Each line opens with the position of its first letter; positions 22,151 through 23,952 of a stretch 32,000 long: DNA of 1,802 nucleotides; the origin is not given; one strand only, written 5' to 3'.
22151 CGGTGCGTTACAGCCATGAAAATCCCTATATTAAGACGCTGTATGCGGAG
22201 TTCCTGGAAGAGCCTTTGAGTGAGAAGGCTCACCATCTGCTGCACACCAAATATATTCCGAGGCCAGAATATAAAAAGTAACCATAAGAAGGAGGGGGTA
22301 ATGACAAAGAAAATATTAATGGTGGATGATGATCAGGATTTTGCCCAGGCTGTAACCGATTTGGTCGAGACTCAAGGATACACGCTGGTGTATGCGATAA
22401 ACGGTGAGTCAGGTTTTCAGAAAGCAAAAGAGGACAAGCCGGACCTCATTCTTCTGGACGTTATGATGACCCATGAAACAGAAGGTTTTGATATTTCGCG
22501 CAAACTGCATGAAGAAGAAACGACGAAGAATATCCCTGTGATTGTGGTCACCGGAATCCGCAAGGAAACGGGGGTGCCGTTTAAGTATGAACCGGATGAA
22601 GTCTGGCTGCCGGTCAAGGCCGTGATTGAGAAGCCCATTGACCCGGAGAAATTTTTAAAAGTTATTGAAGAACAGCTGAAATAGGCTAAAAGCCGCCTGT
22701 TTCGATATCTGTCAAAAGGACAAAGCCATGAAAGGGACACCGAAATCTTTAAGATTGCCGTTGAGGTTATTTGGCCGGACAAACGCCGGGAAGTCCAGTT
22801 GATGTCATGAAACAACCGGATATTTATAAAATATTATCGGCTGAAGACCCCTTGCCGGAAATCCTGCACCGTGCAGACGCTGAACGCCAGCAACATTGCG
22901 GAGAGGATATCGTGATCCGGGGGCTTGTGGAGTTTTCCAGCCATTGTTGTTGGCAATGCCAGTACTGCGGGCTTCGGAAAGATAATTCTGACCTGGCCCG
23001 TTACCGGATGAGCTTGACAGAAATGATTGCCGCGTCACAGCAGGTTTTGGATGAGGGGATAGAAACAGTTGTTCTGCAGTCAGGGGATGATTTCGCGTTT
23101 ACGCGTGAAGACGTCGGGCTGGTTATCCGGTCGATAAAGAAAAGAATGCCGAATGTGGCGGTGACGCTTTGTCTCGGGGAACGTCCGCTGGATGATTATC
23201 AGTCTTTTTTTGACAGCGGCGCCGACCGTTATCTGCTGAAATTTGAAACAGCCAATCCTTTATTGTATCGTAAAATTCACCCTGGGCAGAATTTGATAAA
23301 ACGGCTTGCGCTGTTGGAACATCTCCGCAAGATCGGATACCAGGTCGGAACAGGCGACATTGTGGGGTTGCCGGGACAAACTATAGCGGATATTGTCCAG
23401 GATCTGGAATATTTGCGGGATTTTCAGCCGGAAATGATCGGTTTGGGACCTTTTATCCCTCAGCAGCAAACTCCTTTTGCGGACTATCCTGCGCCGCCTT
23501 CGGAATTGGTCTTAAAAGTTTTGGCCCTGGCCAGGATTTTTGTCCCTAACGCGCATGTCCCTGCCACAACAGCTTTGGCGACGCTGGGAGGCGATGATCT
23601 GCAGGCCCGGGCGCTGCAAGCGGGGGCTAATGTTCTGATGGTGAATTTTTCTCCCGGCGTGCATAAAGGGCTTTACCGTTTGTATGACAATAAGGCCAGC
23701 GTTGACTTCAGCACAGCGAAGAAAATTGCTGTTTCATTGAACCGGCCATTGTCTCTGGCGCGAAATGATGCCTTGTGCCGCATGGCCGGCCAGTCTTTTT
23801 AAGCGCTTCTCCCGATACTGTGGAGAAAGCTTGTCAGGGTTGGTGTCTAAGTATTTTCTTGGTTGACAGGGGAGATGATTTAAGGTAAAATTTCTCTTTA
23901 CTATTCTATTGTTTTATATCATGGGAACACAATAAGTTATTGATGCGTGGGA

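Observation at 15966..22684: Two-component phosphorelay wired directly into a bifurcating-type [FeFe] hydrogenase (REC-HydC fusion)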

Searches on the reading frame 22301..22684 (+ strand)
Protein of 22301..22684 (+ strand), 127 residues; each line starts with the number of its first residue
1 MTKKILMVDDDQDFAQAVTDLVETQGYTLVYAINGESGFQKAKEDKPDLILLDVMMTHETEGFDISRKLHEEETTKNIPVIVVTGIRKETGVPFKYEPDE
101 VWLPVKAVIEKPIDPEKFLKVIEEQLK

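Call 3: search_protein_families(library=pfam, proteins=[window:22301-22684:+], max_evalue=0.01)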
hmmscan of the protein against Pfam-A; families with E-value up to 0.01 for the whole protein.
window:22301-22684:+ (127 aa): 1 family
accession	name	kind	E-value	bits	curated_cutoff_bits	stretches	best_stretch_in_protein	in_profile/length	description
PF00072.30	Response_reg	-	5.6e-17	62.3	30.2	1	5-122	1-110/111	Response regulator receiver domain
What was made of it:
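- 22301..22684 (+): Free single-domain receiver (REC2), a paralogue of the fused REC. Pfam Response_reg only (call 3).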

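Call 18: search_protein_families(library=ncbifam, proteins=[window:22301-22684:+], max_evalue=0.00001)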
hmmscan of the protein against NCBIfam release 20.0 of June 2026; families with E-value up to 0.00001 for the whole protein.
window:22301-22684:+ (127 aa): 62 families (the best 25 are shown)
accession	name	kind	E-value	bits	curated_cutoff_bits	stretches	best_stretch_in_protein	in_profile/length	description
NF045717.1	DVU0259_DivK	exception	9.4e-23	80.6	160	1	1-126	1-116/117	DVU0259 family response regulator domain-containing protein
NF007135.0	PRK09581.1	equivalog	5.9e-17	61.6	474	1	1-88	1-87/457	PleD family two-component system response regulator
TIGR02154.1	PhoB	equivalog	1.4e-16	60.5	296.2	1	1-89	1-88/226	phosphate regulon transcriptional regulator PhoB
NF053854.1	RespRegPhoBBctds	equivalog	1e-14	54.5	270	1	5-89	1-83/225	two-component system response regulator PhoB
NF047793.1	ResRegPgtA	equivalog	4.6e-14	52.1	650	1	3-126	6-121/414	two-component system response regulator PgtA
NF040689.1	MtrAB_MtrA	equivalog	4.4e-13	49.1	300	1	5-85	1-77/219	MtrAB system response regulator MtrA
NF051870.1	NAssimRespRegNtrX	equivalog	7.4e-13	48.2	600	1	3-123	2-116/452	nitrogen assimilation response regulator NtrX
NF040534.1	resp_reg_YycF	equivalog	8e-13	48.2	340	1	3-87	1-81/231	response regulator YycF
NF045944.1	ResRegRpaBCyano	equivalog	5.8e-12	45.5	330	1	6-86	1-77/229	response regulator transcription factor RpaB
NF041733.1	resp_reg_CseB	equivalog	5.9e-12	45.4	350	1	4-85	2-79/228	two-component system response regulator CseB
NF008199.0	PRK10955.1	equivalog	1.2e-11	45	341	1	3-85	2-79/232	envelope stress response regulator transcription factor CpxR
NF051850.1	RespRegRprY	equivalog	2.8e-11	43.2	370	1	4-87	6-86/234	response regulator transcription factor RprY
NF007969.0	PRK10693.1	equivalog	5e-11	42.2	329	1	2-92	7-94/337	two-component system response regulator RssB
NF007546.0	PRK10161.1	equivalog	8.3e-11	41.9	471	1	1-89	1-88/229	phosphate response regulator transcription factor PhoB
NF033117.2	vanR_ACDEGLN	exception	1.8e-10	40.8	350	1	5-89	1-81/226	VanR-ABDEGLN family response regulator transcription factor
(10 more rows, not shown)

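Call 34: find_homologous_proteins(query=window:22301-22684:+, max_evalue=1e-10)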
Query window:22301-22684:+ (127 aa): 455 proteins with E <= 1e-10 among 774 candidates; the best 120 are listed.
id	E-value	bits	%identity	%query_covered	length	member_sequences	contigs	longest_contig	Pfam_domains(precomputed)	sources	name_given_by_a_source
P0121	4.7e-76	270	100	100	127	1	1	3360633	PF00072.31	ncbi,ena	-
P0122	3.0e-67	242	89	100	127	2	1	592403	PF00072.31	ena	-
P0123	8.4e-63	228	83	100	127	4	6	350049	PF00072.31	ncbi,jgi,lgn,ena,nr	ncbi:MAG TPA: response regulator [Candidatus Omnitrophota bacterium]|nr:response regulator [Candidat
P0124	8.0e-62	224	79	100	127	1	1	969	PF00072.31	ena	-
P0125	1.7e-48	181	66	100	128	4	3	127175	PF00072.31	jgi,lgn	-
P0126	3.4e-47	177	65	100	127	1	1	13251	PF00072.31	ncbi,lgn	-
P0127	1.3e-46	175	64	100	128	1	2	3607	PF00072.31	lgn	-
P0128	4.7e-46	174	63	98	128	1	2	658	PF00072.31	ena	-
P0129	2.6e-45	171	61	100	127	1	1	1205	PF00072.31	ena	-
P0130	3.8e-45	171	57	99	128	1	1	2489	PF00072.31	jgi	jgi:two-component system, OmpR family, alkaline phosphatase synthesis response regulator PhoP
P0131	4.5e-45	170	65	98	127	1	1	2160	PF00072.31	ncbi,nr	ncbi:MAG: response regulator [Candidatus Margulisbacteria bacterium]|nr:response regulator [Candidat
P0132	5.6e-45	170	61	99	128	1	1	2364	PF00072.31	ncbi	-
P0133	3.7e-44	167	61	97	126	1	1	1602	PF00072.31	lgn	-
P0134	4.6e-44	167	61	99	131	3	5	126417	PF00072.31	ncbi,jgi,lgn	-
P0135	6.0e-44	167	64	99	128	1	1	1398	PF00072.31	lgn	-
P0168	5.6e-40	154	55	99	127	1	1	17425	PF00072.31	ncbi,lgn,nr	ncbi:MAG: response regulator [Planctomycetes bacterium]|nr:response regulator [Planctomycetota bacte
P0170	7.3e-40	154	55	93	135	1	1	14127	PF00072.31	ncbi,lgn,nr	ncbi:MAG: response regulator [Lentisphaerae bacterium]|nr:response regulator [Lentisphaerota bacteri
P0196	4.3e-36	141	56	95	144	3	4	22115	PF00072.31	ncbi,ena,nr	ncbi:response regulator, partial [candidate division WOR-3 bacterium]|nr:response regulator [candida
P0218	4.6e-26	109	46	97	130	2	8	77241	PF00072.31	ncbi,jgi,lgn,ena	jgi:two-component system alkaline phosphatase synthesis response regulator PhoP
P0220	1.4e-25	107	45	97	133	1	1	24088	PF00072.31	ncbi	ncbi:PleD family two-component system response regulator [Acidobacteriota bacterium]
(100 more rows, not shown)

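Call 35: find_encoding_contigs(protein=P0168, flank=8000, max_places=1)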
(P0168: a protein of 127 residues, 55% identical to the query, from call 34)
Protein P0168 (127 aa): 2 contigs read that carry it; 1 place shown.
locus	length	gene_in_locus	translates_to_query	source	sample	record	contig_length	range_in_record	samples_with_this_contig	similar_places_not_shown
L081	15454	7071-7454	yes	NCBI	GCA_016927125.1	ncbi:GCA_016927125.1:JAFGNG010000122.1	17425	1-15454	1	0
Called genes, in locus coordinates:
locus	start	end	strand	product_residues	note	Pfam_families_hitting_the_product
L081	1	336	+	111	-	?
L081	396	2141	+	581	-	PF01512:Complex1_51K, PF10531:SLBB (weak), PF10589:NADH_4Fe-4S, PF13187:Fer4_9 (weak), PF13237:Fer4_10, PF00037:Fer4 (weak), PF12838:Fer4_7, PF14697:Fer4_21, +3 more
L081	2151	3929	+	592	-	PF00111:Fer2 (weak), PF13510:Fer2_4, PF10588:NADH-G_4Fe-4S_3, PF12838:Fer4_7 (weak), PF14697:Fer4_21 (weak), PF22117:Fer4_Nqo3, PF02906:Fe_hyd_lg_C, PF02256:Fe_hyd_SSU, +2 more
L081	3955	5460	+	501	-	PF04055:Radical_SAM, PF06968:BATS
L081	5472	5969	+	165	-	PF01257:2Fe-2S_thioredx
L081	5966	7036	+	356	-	PF04055:Radical_SAM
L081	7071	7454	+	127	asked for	PF00072:Response_reg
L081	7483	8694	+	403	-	PF01926:MMR_HSR1, PF18128:HydF_dimer, PF18133:HydF_tetramer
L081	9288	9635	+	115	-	-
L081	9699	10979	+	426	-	PF00285:Citrate_synt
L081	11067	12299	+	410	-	PF00180:Iso_dh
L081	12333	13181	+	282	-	PF05681:Fumerase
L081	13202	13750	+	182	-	PF05683:Fumerase_C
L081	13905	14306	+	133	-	PF13183:Fer4_8, PF13187:Fer4_9, PF13534:Fer4_17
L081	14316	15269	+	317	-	PF02754:CCG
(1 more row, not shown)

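Call 36: find_encoding_contigs(protein=P0170, flank=8000, max_places=1)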
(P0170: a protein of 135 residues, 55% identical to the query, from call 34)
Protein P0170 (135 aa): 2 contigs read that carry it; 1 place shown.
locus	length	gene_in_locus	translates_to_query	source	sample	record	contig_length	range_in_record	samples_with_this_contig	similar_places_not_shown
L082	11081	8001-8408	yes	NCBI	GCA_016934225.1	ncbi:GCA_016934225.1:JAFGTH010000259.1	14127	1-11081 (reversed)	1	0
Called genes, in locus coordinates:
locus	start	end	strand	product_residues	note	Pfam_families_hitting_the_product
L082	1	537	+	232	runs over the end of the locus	PF06971:Put_DNA-bind_N, PF02629:CoA_binding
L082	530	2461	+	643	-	PF09308:LuxQ-periplasm (faint), PF17202:sCache_3_3, PF17201:Cache_3-Cache_2, PF17203:sCache_3_2 (weak), PF00672:HAMP, PF00512:HisKA, PF02518:HATPase_c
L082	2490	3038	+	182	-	PF01257:2Fe-2S_thioredx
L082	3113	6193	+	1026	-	PF01257:2Fe-2S_thioredx, PF00070:Pyr_redox (faint), PF01512:Complex1_51K, PF10589:NADH_4Fe-4S, PF14691:Fer4_20, PF01266:DAO (weak), PF07992:Pyr_redox_2, PF13450:NAD_binding_8, +3 more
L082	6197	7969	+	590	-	PF13510:Fer2_4, PF13237:Fer4_10 (faint), PF10588:NADH-G_4Fe-4S_3, PF12838:Fer4_7, PF02906:Fe_hyd_lg_C, PF02256:Fe_hyd_SSU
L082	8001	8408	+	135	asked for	PF00072:Response_reg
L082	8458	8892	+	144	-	PF00072:Response_reg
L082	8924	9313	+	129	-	PF00072:Response_reg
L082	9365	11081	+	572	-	PF07715:Plug, PF00593:TonB_dep_Rec_b-barrel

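Call 37: find_encoding_contigs(protein=P0196, flank=8000, max_places=1)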
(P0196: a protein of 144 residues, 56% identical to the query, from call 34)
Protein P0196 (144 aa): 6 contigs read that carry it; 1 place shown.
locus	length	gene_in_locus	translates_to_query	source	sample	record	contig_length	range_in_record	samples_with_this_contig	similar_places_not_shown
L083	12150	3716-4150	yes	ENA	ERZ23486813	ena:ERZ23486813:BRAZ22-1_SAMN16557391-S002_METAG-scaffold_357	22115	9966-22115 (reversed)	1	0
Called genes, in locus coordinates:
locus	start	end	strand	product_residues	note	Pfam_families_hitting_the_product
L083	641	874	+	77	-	-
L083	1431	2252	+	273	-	PF04055:Radical_SAM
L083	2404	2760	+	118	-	PF00350:Dynamin_N (weak), PF01926:MMR_HSR1, PF02421:FeoB_N (weak)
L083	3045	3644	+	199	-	PF18128:HydF_dimer, PF18133:HydF_tetramer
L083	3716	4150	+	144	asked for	PF00072:Response_reg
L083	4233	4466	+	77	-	-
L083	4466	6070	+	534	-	PF00474:SSF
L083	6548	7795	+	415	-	PF07498:Rho_N, PF07497:Rho_RNA_bind, PF00006:ATP-synt_ab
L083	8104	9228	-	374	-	PF02350:Epimerase_2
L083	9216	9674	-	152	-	PF02620:YceD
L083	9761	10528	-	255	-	PF02540:NAD_synthase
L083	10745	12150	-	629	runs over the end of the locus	PF00270:DEAD (weak), PF06733:DEAD_2, PF13307:Helicase_C_2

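Call 38: find_encoding_contigs(protein=P0220, flank=8000, max_places=1)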
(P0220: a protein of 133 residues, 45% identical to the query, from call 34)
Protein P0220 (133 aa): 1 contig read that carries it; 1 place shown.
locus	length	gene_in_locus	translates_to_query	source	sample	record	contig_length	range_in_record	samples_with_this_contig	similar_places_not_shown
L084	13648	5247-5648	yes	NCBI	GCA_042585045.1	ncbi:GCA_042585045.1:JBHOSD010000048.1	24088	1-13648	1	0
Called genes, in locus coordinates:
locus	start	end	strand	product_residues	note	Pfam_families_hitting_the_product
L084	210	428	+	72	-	-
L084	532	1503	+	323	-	PF04055:Radical_SAM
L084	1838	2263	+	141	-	PF00072:Response_reg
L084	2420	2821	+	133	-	PF00072:Response_reg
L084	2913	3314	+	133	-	PF00072:Response_reg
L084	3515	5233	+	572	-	PF17203:sCache_3_2 (faint), PF17201:Cache_3-Cache_2, PF17202:sCache_3_3, PF00672:HAMP, PF14501:HATPase_c_5 (faint), PF00512:HisKA, PF02518:HATPase_c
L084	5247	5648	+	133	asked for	PF00072:Response_reg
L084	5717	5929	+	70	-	-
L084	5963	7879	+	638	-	PF02550:AcetylCoA_hydro, PF13336:AcetylCoA_hyd_C, PF13302:Acetyltransf_3, PF00583:Acetyltransf_1, PF13508:Acetyltransf_7 (weak)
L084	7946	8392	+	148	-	PF04191:PEMT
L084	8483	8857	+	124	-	PF20181:DUF6544, PF21900:DUF6920 (weak)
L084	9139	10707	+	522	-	PF00512:HisKA, PF02518:HATPase_c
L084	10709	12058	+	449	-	PF00072:Response_reg, PF00158:Sigma54_activat, PF01078:Mg_chelatase (faint), PF14532:Sigma54_activ_2, PF07728:AAA_5, PF00004:AAA (faint), PF25601:AAA_lid_14, PF02954:HTH_8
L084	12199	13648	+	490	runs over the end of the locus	PF02812:ELFV_dehydrog_N, PF00208:ELFV_dehydrog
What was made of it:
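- Related loci have up to three or four free RECs with the same kinase family (calls 36, 38), as in sink or branched pathways.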

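Call 74: predict_structure(alignment_id=A2)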
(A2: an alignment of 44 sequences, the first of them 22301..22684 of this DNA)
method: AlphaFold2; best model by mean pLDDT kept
length: 127 residues; sequences in the alignment: 44
mean_pLDDT: 92.2   pTM: 0.87
mean pLDDT of the five models: 92.2, 90.3, 88.7, 84.6, 84.2
residues with pLDDT >= 90: 97; 70-90: 29; 50-70: 1; < 50: 0
segments of 3 or more residues with pLDDT < 50: none
pLDDT, mean of each block of 10 residues (from residue 1): 93 95 96 97 97 91 94 96 86 78 89 94 94
secondary structure, 60 per line:
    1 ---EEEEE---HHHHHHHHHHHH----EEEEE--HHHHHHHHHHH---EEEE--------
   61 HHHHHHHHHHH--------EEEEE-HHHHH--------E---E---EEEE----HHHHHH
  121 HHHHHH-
elements in order: E4-8 H12-23 E28-32 H35-45 E49-52 H61-71 E80-84 H86-90 E107-110 H115-126

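Call 76: fold_search(model_id=the predicted structure, library=pdb)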
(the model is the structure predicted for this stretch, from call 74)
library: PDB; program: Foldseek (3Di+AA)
matches with E <= 10: 1784; with E <= 0.001: 581
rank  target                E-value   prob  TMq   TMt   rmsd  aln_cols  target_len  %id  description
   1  5uht_B                2.5e-11  1.00  0.84  0.88   2.5       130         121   35  Structure of the Thermotoga maritima HK853-BeF3-RR468 complex at pH 5.0 (released 2017-12-27)
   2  4jav_D                4.2e-11  1.00  0.84  0.88   3.1       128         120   33  Structural basis of a rationally rewired protein-protein interface (HK853wt and RR468mutant V13P, L14I, I17M and N21V) (released 2013-09-04)
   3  3gl9_B                8.0e-11  1.00  0.82  0.86   2.7       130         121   33  The structure of a histidine kinase-response regulator complex sheds light into two-component signaling and reveals a  (released 2009-10-27)
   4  6rh1_C                8.5e-11  1.00  0.84  0.89   2.5       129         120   34  Revisiting pH-gated conformational switch. Complex HK853-RR468 D53A pH 7 (released 2020-02-19)
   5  4ja2                  8.5e-11  1.00  0.83  0.87   3.1       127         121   33  Structural basis of a rationally rewired protein-protein interface (RR468mutant V13P, L14I, I17M and N21V) (released 2013-09-04)
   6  3dge_C                8.5e-11  1.00  0.82  0.85   2.9       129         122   34  Structure of a histidine kinase-response regulator complex reveals insights into Two-component signaling and a novel c (released 2009-07-07)
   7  6rh8_C                9.7e-11  1.00  0.84  0.88   2.5       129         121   34  Revisiting pH-gated conformational switch. Complex HK853 mutant H260A -RR468 mutant D53A pH 5.3 (released 2020-02-19)
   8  9dvt_R                2.0e-10  1.00  0.84  0.46   3.0       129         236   27  Cryo-EM structure of RpaA bound to PkaiBC DNA and the CTD of the alpha subunit of RNAP from the cyanobacterium Synecho (released 2025-10-15)
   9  9dvt_S                2.6e-10  1.00  0.84  0.47   3.0       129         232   27  Cryo-EM structure of RpaA bound to PkaiBC DNA and the CTD of the alpha subunit of RNAP from the cyanobacterium Synecho (released 2025-10-15)
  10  1m5t                  2.9e-10  1.00  0.81  0.84   3.7       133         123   32  CRYSTAL STRUCTURE OF THE RESPONSE REGULATOR DIVK (released 2002-11-15)
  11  2jba_A                5.2e-10  1.00  0.80  0.81   2.7       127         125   25  PhoB response regulator receiver domain constitutively-active double mutant D53A and Y102C. (released 2007-01-04)
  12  1mb0                  5.6e-10  1.00  0.81  0.95   1.9       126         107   33  CRYSTAL STRUCTURE OF THE RESPONSE REGULATOR DIVK AT PH 8.0 IN COMPLEX WITH MN2+ (released 2002-12-04)
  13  1mb3                  5.6e-10  1.00  0.81  0.87   3.8       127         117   34  CRYSTAL STRUCTURE OF THE RESPONSE REGULATOR DIVK AT PH 8.5 IN COMPLEX WITH MG2+ (released 2002-12-04)
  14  1mvo                  5.6e-10  1.00  0.81  0.84   2.5       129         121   29  Crystal structure of the PhoP receiver domain from Bacillus subtilis (released 2002-10-16)
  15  1mav                  1.0e-09  1.00  0.81  0.87   3.7       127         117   34  CRYSTAL STRUCTURE OF THE RESPONSE REGULATOR DIVK AT PH 6.0 IN COMPLEX WITH MN2+ (released 2002-12-04)
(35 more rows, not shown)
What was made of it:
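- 22301..22684 (+): AF2 gives pLDDT 92.2, and the best structural match is T. maritima RR468 (TM 0.84, 35% identity) (calls 74, 76).
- On Response regulator receiver (REC/CheY-like) domain: The overall match to RR468 has TM 0.84 (call 76).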

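Call 77: find_encoding_contigs(protein=P0218, flank=9000, max_places=2)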
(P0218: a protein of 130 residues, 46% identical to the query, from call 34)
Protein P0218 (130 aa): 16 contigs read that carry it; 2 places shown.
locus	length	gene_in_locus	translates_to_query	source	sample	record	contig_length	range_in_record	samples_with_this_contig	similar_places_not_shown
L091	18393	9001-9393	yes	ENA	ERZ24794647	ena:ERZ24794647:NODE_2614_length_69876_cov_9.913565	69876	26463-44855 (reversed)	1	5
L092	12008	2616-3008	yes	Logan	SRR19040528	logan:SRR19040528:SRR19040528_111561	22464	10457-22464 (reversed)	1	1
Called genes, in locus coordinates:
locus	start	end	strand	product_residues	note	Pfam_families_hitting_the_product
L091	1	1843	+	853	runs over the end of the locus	PF13734:Inhibitor_I69 (weak), PF01640:Peptidase_C10, PF13620:CarboxypepD_reg (weak)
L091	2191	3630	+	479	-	PF24836:NQRA_2nd (weak), PF12838:Fer4_7 (faint), PF13746:Fer4_18 (faint), PF13237:Fer4_10 (weak), PF13183:Fer4_8 (weak), PF13187:Fer4_9, PF13534:Fer4_17 (weak)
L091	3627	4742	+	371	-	PF03116:NQR2_RnfD_RnfE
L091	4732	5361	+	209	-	PF04205:FMN_bind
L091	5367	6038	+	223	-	PF02508:Rnf-Nqr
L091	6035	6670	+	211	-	PF02508:Rnf-Nqr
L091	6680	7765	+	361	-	PF00111:Fer2, PF00970:FAD_binding_6, PF00175:NAD_binding_1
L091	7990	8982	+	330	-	PF00348:polyprenyl_synt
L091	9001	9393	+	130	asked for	PF00072:Response_reg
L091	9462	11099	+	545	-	PF00795:CN_hydrolase, PF02540:NAD_synthase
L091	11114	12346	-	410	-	PF00881:Nitroreductase, PF01965:DJ-1_PfpI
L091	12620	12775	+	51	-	-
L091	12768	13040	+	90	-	-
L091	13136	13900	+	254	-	PF04892:VanZ-LLP1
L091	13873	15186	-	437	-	-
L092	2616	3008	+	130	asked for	PF00072:Response_reg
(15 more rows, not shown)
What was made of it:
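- Tried and rejected: A relative at 46% identity lies next to Nqr-type genes instead (calls 35-38, 77).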

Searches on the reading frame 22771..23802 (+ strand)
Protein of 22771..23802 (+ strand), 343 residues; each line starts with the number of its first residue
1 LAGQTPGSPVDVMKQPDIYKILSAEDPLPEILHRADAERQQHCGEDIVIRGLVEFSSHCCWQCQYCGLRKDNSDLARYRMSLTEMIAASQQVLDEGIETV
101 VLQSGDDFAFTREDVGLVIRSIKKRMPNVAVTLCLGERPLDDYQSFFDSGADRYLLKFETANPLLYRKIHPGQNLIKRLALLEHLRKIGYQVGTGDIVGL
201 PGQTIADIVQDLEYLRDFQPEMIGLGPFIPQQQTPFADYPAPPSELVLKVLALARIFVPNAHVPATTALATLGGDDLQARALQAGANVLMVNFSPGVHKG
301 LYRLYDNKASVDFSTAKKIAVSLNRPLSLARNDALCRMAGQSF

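Call 3: search_protein_families(library=pfam, proteins=[window:22771-23802:+], max_evalue=0.01)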
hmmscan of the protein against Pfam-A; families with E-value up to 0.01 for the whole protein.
window:22771-23802:+ (343 aa): 2 families
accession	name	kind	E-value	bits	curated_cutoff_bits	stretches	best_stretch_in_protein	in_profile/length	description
PF04055.27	Radical_SAM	-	1e-16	62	29.5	1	54-215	2-166/166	Radical SAM superfamily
PF06968.18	BATS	-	0.0034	18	22.2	0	229-292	6-64/88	Biotin and Thiamin Synthesis associated domain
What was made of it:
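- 22771..23802 (+): hydE, the radical-SAM H-cluster maturase (start at TTG 22771 or ATG 22807). Pfam Radical_SAM (call 3).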

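Call 18: search_protein_families(library=ncbifam, proteins=[window:22771-23802:+], max_evalue=0.00001)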
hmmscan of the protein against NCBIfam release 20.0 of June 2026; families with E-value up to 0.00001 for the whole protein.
window:22771-23802:+ (343 aa): 17 families
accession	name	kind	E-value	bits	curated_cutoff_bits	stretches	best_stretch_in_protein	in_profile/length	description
TIGR03956.1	rSAM_HydE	equivalog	1.2e-91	307.6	254.6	1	28-318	28-318/340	[FeFe] hydrogenase H-cluster radical SAM maturase HydE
TIGR03910.1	pyrrolys_PylB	equivalog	9.3e-39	133.3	348.2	1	17-292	22-299/347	methylornithine synthase PylB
TIGR00433.2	bioB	equivalog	8.9e-27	94.1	225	1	15-291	5-283/307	biotin synthase BioB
TIGR03957.1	rSAM_HmdB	equivalog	1.4e-16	60.6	320.9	1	37-289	26-278/317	5,10-methenyltetrahydromethanopterin hydrogenase cofactor biosynthesis protein HmdB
TIGR03699.1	menaquin_MqnC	equivalog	1.2e-15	57.3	428.1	1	22-132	11-124/342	cyclic dehypoxanthinyl futalosine synthase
TIGR03551.1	F420_cofH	equivalog_domain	8.5e-14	51.1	374.1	1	15-131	3-121/345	5-amino-6-(D-ribitylamino)uracil--L-tyrosine 4-hydroxyphenyl transferase CofH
TIGR02351.2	thiH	equivalog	1.3e-12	47.5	380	1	16-201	38-227/364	2-iminoacetate synthase ThiH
NF005609.0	PRK07360.1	equivalog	1.8e-11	43.4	426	1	21-131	29-144/374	7,8-didemethyl-8-hydroxy-5-deazariboflavin synthase subunit CofH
NF006687.0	PRK09234.1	equivalog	9.8e-11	40.5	1018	1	14-131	493-613/849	bifunctional FO biosynthesis protein CofGH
TIGR00423.1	TIGR00423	subfamily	2.8e-10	40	260.25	1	53-131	9-87/310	CofH family radical SAM protein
NF006308.0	PRK08508.1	equivalog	6.1e-10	38.8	377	1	56-290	14-248/279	biotin synthase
TIGR03700.1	mena_SCO4494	equivalog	2e-08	33.6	434.55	1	28-131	25-130/351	aminofutalosine synthase MqnE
NF053743.1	LipS2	equivalog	2.3e-08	33.8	270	1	56-244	30-218/292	LipS2 family lipoyl synthase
TIGR03955.1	rSAM_HydG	equivalog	1e-06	27.5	312.15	1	28-172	64-213/470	[FeFe] hydrogenase H-cluster radical SAM maturase HydG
NF053742.1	LipS1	equivalog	2.7e-06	27.2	230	1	177-259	132-214/268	LipS1 family lipoyl synthase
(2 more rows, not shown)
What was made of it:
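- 22771..23802 (+): NCBIfam TIGR03956 HydE equivalog, 307.6 bits against a cutoff of 254.6 (call 18).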
